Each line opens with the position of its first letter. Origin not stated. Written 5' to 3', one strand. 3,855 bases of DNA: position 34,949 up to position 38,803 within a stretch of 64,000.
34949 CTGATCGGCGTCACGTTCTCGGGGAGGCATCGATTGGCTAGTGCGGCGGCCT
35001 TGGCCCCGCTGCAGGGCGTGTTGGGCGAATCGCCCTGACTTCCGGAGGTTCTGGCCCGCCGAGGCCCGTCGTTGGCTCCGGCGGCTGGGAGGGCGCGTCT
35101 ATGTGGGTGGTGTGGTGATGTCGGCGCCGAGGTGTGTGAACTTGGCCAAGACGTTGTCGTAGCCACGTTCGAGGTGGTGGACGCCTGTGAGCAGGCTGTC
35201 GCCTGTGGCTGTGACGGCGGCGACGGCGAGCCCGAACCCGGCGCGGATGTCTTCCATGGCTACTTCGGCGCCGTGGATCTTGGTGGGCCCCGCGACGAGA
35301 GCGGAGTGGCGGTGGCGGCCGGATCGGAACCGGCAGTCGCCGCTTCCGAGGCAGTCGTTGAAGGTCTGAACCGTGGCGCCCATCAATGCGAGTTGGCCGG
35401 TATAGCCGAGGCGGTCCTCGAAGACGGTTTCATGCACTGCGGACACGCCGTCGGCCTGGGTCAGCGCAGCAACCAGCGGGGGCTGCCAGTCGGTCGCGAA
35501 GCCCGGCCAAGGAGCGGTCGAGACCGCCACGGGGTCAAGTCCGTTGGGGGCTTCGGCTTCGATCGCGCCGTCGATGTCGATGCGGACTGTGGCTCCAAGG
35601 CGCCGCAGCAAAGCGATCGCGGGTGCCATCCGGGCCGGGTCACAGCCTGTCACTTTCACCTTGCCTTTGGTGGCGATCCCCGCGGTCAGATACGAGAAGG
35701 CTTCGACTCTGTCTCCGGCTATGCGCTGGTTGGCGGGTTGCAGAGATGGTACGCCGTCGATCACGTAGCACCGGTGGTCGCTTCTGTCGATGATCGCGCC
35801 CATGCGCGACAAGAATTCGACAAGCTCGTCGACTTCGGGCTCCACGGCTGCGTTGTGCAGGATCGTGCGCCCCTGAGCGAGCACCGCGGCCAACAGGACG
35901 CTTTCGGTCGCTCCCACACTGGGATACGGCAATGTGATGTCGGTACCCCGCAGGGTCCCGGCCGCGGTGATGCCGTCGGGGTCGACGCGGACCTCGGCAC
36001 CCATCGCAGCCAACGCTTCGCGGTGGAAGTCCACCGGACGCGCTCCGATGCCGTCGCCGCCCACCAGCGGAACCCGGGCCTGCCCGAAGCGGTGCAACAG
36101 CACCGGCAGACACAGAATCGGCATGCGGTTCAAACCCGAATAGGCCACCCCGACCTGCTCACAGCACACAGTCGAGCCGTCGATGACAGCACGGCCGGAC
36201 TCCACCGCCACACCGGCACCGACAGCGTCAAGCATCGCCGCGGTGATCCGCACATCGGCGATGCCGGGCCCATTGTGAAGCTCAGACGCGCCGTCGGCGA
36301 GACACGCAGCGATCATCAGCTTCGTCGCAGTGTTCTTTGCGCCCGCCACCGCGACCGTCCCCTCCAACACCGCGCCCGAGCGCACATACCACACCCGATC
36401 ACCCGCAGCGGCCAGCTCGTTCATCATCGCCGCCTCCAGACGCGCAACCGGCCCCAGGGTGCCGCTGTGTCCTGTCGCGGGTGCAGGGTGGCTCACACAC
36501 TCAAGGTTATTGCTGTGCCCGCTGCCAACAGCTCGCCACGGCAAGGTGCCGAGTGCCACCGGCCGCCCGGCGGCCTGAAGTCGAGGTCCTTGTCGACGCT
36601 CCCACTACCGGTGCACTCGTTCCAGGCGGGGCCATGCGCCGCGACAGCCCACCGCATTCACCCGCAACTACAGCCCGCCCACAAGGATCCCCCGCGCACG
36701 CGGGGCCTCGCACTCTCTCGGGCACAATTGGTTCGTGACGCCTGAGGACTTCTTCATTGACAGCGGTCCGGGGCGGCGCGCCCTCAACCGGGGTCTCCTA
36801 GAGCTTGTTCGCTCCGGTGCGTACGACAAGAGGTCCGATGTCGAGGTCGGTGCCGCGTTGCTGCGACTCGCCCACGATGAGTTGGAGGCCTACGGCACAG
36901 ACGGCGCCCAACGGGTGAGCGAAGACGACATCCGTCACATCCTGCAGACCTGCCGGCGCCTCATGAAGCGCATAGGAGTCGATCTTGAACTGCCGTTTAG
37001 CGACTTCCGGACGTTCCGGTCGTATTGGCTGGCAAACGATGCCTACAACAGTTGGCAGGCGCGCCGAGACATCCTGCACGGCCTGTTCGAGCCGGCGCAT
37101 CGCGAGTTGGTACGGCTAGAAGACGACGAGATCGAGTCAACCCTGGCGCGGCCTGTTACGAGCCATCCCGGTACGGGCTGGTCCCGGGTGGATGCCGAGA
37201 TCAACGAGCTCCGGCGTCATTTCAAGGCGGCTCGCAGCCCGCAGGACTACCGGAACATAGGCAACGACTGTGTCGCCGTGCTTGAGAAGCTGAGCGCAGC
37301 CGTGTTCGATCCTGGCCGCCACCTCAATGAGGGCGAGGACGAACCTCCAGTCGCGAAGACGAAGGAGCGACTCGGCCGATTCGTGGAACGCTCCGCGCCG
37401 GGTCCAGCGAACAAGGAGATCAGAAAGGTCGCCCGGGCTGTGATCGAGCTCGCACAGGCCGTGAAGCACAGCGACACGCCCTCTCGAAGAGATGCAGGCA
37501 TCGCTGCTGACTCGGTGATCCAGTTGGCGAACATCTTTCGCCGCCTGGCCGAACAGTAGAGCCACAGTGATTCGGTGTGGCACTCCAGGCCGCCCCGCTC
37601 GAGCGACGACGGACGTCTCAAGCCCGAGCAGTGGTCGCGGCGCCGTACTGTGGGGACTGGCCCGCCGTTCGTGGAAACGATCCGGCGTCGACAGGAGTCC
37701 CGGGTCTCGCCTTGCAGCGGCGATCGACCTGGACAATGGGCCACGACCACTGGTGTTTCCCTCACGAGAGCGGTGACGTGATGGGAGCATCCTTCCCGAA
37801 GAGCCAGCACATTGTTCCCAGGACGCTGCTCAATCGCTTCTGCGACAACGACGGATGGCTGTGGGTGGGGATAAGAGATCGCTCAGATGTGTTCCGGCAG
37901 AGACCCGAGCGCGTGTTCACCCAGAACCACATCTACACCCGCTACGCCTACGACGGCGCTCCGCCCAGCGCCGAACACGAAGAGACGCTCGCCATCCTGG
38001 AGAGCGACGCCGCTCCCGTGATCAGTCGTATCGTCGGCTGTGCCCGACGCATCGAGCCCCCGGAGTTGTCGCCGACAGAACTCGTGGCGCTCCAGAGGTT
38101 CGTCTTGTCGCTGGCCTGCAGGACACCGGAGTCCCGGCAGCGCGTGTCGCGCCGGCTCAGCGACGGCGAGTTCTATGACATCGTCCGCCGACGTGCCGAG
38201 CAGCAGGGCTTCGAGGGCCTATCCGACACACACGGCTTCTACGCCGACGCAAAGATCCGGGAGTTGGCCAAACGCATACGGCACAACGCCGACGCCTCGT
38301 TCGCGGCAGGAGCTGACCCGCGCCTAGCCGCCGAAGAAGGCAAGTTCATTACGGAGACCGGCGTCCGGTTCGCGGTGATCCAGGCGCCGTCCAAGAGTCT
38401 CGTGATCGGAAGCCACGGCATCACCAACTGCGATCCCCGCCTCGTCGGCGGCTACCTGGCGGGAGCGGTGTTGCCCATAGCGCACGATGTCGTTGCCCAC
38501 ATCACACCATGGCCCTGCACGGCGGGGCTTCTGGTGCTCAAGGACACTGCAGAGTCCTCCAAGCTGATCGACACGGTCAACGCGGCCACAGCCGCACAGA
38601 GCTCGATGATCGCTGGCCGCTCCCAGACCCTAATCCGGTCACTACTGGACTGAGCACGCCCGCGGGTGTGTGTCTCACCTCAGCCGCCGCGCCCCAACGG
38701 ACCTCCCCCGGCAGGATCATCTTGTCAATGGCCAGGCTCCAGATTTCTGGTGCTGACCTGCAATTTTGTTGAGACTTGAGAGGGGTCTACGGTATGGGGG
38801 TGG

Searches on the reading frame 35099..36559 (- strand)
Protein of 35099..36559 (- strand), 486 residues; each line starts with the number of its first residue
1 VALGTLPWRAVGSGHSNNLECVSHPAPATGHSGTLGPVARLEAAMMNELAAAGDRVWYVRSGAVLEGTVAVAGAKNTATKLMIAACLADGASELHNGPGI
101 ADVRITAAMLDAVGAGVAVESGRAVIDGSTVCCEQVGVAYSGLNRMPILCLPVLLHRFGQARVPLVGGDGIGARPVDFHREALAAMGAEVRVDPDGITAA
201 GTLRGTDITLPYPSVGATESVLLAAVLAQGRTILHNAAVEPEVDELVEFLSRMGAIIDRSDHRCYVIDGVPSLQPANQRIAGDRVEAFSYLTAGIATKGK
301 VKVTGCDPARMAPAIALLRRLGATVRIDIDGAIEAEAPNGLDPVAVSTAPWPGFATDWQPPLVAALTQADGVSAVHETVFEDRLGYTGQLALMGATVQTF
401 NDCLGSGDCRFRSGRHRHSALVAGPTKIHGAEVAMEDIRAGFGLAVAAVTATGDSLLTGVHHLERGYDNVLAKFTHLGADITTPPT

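Call 8: search_protein_families(library=pfam, proteins=[window:35099-36559:-], max_evalue=0.001)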
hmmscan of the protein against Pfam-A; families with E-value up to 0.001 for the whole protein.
window:35099-36559:- (486 aa): 1 family
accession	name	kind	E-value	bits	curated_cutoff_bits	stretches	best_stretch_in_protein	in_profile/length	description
PF00275.25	EPSP_synthase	-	9.1e-63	212.8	22.8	1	60-471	2-414/417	EPSP synthase (3-phosphoshikimate 1-carboxyvinyltransferase)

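Call 100: search_protein_families(library=ncbifam, proteins=[window:35099-36559:-], max_evalue=0.001)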
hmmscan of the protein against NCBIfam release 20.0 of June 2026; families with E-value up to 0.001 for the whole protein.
window:35099-36559:- (486 aa): 6 families
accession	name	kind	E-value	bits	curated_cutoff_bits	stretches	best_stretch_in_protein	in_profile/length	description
NF006873.0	PRK09369.1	subfamily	4.2e-127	424.3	297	1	57-482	4-415/419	UDP-N-acetylglucosamine 1-carboxyvinyltransferase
TIGR01072.1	murA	equivalog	9.1e-119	396.9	392.7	1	58-482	5-415/416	UDP-N-acetylglucosamine 1-carboxyvinyltransferase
NF009470.0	PRK12830.1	equivalog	1.3e-87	294.2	552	1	58-483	5-414/417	UDP-N-acetylglucosamine 1-carboxyvinyltransferase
TIGR01356.1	aroA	equivalog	7e-24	84.4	287.25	1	67-377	1-320/415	3-phosphoshikimate 1-carboxyvinyltransferase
NF011381.1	PRK14806.1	equivalog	3e-15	55.5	902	1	47-481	294-730/733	bifunctional prephenate dehydrogenase/3-phosphoshikimate 1-carboxyvinyltransferase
NF008816.0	PRK11860.1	equivalog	3.8e-06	25.3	943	0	216-313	26-125/662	bifunctional 3-phosphoshikimate 1-carboxyvinyltransferase/cytidylate kinase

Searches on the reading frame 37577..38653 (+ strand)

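Call 8: search_protein_families(library=pfam, proteins=[window:37577-38653:+], max_evalue=0.001)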
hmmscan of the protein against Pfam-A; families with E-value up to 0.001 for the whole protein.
window:37577-38653:+ (358 aa): 1 family
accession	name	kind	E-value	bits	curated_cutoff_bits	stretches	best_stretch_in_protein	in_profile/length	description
PF14022.11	DUF4238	-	9.2e-17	61.8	27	1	77-256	2-179/281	Protein of unknown function (DUF4238)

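Call 75: search_protein_families(library=padloc, proteins=[window:37577-38653:+], max_evalue=0.001)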
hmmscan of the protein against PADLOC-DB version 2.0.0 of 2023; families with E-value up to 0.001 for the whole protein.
window:37577-38653:+ (358 aa): 0 families

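Call 100: search_protein_families(library=ncbifam, proteins=[window:37577-38653:+], max_evalue=0.001)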
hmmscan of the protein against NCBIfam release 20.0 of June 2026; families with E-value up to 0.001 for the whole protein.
window:37577-38653:+ (358 aa): 0 families
